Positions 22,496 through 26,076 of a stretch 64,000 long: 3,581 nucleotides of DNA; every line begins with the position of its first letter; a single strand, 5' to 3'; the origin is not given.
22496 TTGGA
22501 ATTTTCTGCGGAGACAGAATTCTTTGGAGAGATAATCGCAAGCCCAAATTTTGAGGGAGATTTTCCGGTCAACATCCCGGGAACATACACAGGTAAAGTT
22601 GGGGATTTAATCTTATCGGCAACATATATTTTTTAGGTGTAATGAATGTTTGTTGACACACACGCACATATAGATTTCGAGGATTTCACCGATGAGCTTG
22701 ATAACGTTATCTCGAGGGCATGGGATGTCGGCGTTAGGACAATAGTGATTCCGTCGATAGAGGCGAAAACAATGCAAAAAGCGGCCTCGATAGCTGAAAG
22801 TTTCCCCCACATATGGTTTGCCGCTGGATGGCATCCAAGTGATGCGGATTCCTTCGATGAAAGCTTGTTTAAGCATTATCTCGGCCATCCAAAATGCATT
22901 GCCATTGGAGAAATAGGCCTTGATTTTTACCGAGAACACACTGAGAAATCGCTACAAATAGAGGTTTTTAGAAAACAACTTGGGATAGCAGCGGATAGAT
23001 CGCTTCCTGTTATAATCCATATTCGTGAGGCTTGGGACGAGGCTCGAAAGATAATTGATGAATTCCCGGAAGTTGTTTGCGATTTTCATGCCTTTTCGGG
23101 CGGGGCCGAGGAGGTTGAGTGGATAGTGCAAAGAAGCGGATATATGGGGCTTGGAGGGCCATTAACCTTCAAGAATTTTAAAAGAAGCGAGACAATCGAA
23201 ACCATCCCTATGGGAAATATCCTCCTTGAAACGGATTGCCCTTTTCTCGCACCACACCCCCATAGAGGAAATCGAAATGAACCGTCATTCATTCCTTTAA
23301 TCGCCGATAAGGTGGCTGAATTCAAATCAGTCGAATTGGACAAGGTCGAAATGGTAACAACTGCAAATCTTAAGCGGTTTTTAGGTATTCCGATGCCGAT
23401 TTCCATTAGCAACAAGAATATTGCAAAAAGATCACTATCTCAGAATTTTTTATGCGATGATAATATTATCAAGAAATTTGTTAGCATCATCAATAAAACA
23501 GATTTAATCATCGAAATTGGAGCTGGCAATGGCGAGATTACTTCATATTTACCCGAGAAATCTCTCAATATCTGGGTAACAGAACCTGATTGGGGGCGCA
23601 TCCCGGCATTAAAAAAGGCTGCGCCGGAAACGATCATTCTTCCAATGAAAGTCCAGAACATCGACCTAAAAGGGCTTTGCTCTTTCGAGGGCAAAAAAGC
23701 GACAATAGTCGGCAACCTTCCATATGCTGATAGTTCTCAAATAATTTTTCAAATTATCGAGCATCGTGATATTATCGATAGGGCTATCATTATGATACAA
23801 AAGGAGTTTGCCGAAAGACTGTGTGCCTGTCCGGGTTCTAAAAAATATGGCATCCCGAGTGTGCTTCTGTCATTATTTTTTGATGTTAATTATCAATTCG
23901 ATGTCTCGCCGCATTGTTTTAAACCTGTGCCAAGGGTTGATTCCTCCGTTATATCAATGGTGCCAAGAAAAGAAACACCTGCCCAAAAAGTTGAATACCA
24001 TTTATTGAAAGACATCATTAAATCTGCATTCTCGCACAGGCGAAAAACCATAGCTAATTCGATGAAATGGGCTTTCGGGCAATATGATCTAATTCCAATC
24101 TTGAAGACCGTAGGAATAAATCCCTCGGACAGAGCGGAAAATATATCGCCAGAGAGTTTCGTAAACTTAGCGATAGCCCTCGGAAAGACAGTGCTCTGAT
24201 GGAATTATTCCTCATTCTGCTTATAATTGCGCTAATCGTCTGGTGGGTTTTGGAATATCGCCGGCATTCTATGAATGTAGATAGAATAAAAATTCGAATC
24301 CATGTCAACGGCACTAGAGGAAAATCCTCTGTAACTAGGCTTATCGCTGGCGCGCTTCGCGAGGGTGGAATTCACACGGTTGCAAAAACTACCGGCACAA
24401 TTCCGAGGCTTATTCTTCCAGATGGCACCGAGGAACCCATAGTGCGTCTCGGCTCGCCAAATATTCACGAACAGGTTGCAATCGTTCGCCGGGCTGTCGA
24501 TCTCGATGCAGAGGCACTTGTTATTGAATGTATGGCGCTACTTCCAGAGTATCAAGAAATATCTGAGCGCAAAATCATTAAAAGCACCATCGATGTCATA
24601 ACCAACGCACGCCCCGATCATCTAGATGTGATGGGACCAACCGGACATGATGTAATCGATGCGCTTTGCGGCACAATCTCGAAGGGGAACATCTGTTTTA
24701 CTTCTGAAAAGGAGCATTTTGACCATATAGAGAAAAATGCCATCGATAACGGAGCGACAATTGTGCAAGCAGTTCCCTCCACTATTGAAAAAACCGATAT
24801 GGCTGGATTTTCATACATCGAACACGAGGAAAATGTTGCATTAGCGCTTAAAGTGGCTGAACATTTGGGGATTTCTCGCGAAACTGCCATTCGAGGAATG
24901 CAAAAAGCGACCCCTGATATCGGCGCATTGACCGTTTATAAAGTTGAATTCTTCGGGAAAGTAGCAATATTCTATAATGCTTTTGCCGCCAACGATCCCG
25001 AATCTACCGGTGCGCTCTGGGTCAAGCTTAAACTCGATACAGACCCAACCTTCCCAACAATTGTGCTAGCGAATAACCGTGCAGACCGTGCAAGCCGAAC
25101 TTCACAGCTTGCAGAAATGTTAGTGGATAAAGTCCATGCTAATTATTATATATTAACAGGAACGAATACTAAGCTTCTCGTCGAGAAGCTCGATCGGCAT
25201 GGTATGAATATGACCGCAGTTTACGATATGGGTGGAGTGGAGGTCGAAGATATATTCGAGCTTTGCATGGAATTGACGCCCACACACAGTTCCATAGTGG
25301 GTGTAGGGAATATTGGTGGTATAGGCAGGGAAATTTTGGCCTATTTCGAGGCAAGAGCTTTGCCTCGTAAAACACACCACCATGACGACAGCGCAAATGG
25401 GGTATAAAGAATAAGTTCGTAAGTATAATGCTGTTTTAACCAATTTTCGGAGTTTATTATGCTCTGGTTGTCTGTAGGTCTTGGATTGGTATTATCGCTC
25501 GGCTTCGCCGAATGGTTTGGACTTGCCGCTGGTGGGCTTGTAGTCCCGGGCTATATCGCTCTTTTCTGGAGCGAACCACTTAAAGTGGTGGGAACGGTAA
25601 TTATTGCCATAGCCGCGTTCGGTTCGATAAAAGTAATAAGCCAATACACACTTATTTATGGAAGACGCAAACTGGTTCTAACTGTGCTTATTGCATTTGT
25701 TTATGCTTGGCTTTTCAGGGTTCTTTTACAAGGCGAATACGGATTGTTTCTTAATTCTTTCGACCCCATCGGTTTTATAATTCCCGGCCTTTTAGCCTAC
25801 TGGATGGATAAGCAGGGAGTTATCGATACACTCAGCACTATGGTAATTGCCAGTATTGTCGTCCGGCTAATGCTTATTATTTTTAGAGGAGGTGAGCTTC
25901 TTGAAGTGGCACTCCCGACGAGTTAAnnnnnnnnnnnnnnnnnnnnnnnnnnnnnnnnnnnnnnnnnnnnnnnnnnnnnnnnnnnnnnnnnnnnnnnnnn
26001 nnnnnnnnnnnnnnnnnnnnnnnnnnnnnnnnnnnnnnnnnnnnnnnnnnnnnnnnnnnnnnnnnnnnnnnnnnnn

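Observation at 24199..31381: Poly-gamma-glutamate synthesis operon in a T9SS-bearing Gram-negative genome, with an atypical anchor and an unprecedented accessory trio (MscS-like channel, subtilase, DUF1573/thioredoxin lipoprotein)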

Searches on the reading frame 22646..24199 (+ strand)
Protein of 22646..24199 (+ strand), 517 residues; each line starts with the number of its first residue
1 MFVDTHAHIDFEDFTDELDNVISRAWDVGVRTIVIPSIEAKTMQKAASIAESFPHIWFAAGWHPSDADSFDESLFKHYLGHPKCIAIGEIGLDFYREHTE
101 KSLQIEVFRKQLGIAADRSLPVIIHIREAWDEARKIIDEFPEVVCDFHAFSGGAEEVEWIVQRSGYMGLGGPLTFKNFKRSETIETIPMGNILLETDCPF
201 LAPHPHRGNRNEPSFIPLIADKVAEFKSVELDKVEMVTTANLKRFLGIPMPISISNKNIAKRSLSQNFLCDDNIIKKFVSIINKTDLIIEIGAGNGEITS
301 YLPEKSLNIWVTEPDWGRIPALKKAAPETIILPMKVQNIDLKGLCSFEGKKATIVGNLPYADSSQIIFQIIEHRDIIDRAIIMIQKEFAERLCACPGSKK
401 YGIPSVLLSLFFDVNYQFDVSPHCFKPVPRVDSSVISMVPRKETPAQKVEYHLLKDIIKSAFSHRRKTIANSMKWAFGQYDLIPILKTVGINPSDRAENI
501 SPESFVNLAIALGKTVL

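Call 3: search_protein_families(library=pfam, proteins=[window:22646-24199:+], max_evalue=0.01)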
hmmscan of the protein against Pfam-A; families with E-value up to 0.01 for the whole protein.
window:22646-24199:+ (517 aa): 2 families
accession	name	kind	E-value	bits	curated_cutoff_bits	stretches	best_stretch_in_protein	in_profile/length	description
PF01026.27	TatD_DNase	-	1.9e-67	227.8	27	1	3-246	1-252/253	TatD related DNase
PF00398.26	RrnaAD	-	4.4e-44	151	24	1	260-511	4-260/263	Ribosomal RNA adenine dimethylase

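Call 4: search_protein_families(library=ncbifam, proteins=[window:22646-24199:+], max_evalue=0.01)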
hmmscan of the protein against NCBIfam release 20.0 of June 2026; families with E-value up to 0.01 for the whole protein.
window:22646-24199:+ (517 aa): 25 families
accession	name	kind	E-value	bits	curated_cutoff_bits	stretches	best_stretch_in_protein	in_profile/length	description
TIGR00010.1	TIGR00010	subfamily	9.7e-69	231.6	206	1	2-247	1-252/253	YchF/TatD family DNA exonuclease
TIGR00755.1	ksgA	equivalog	2.2e-63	213.9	171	1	260-509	3-253/256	16S rRNA (adenine(1518)-N(6)/adenine(1519)-N(6))-dimethyltransferase RsmA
NF007745.0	PRK10425.1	equivalog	1.5e-39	135.8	395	1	11-248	10-258/260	3'-5' ssDNA/RNA exonuclease TatD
NF000499.2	Erm23S_rRNA_broad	equivalog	6.4e-38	130.5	212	1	265-508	2-240/244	23S ribosomal RNA methyltransferase Erm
NF008075.0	PRK10812.1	equivalog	2e-33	115.8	438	1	2-248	3-256/265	metal-dependent hydrolase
NF008522.0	PRK11449.1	equivalog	2.2e-31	108.9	481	1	2-237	5-247/259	metal-dependent hydrolase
NF011486.0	PRK14896.1-1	equivalog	1.4e-26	93.2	450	1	263-476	25-236/284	16S ribosomal RNA methyltransferase A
NF041926.1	QatD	equivalog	3.6e-21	75.4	230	1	4-244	1-238/239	Qat anti-phage system TatD family nuclease QatD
NF000337.1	erm_SHROVE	exception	2.5e-19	69.6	320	1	261-507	3-245/248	ErmE/ErmH/ErmO/ErmR family 23S rRNA (adenine(2058)-N(6))-methyltransferase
NF011489.0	PRK14896.1-5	equivalog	7.8e-18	64.9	236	2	352-474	75-185/217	16S ribosomal RNA methyltransferase A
NF042988.1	Erm46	exception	2.7e-14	53.1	503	1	261-468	8-207/255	23S rRNA (adenine(2058)-N(6))-methyltransferase Erm(46)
NF042938.1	Erm55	exception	2.2e-12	46.6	525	1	261-445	8-183/270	23S rRNA (adenine(2058)-N(6))-methyltransferase Erm(55)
NF012218.0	erm_38_23S_MT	exception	3.1e-12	46.1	800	1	259-472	6-219/386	23S rRNA (adenine(2058)-N(6))-methyltransferase Erm(38)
NF012222.1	erm_A_23S_MT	exception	6.1e-11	42.3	475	1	265-455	9-192/243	23S rRNA (adenine(2058)-N(6))-methyltransferase Erm(A)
NF012219.1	erm_C_23S_MT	exception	1.3e-10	41.3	530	1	256-507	3-234/244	23S rRNA (adenine(2058)-N(6))-methyltransferase Erm(C)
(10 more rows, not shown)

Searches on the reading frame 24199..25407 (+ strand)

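Call 3: search_protein_families(library=pfam, proteins=[window:24199-25407:+], max_evalue=0.01)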
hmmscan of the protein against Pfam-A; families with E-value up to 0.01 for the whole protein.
window:24199-25407:+ (402 aa): 1 family
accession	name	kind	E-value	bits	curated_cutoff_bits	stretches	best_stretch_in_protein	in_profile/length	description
PF08245.18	Mur_ligase_M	-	1.8e-06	28.5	24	1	36-154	1-104/200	Mur ligase middle domain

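Call 4: search_protein_families(library=ncbifam, proteins=[window:24199-25407:+], max_evalue=0.01)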
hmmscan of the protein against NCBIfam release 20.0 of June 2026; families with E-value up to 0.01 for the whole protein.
window:24199-25407:+ (402 aa): 7 families
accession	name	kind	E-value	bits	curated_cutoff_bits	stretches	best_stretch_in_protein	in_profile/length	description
TIGR04012.1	poly_gGlu_PgsB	equivalog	1.8e-125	418.6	222.7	1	5-383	3-380/380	poly-gamma-glutamate synthase PgsB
TIGR01499.1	folC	subfamily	5.1e-06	26.1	162.65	0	125-215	129-220/400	bifunctional protein FolC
TIGR01085.1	murE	subfamily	3e-05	23.1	257.3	1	34-143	88-192/472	UDP-N-acetylmuramyl-tripeptide synthetase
TIGR01082.1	murC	equivalog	4.8e-05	22.6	335.1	1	127-246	166-283/449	UDP-N-acetylmuramate--L-alanine ligase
NF008896.0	PRK11929.1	equivalog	8.7e-05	20.5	1023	1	34-144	115-217/965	bifunctional UDP-N-acetylmuramoyl-L-alanyl-D-glutamate--2,6-diaminopimelate ligase MurE/UDP-N-acetylmuramoyl-tripeptide--D-alanyl-D-alanine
NF047860.1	Tet-DihydfolSynFolCMyb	equivalog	0.0033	16.4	700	0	33-54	65-86/468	bifunctional tetrahydrofolate synthase/dihydrofolate synthase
NF001126.0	PRK00139.1-4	equivalog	0.0056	15.3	373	0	34-143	107-208/486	UDP-N-acetylmuramoyl-L-alanyl-D-glutamate--2,6-diaminopimelate ligase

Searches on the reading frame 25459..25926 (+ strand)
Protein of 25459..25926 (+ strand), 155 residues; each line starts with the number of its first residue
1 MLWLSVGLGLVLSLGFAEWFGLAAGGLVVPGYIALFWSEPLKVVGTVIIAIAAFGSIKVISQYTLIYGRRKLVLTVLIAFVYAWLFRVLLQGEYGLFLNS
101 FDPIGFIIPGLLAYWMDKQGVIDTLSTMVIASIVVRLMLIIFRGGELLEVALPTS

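Call 3: search_protein_families(library=pfam, proteins=[window:25459-25926:+], max_evalue=0.01)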
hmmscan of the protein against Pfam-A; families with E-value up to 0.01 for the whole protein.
window:25459-25926:+ (155 aa): 1 family
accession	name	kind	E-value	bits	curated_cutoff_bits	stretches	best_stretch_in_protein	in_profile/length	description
PF14102.11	Caps_synth_CapC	-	4e-32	111.6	27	1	8-125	1-119/119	Capsule biosynthesis CapC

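Call 4: search_protein_families(library=ncbifam, proteins=[window:25459-25926:+], max_evalue=0.01)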
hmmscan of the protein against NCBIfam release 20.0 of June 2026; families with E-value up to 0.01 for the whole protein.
window:25459-25926:+ (155 aa): 1 family
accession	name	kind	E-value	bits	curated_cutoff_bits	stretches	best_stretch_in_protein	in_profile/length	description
TIGR04011.1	poly_gGlu_PgsC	equivalog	1.4e-35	122.5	96.45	1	6-135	1-131/132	poly-gamma-glutamate biosynthesis protein PgsC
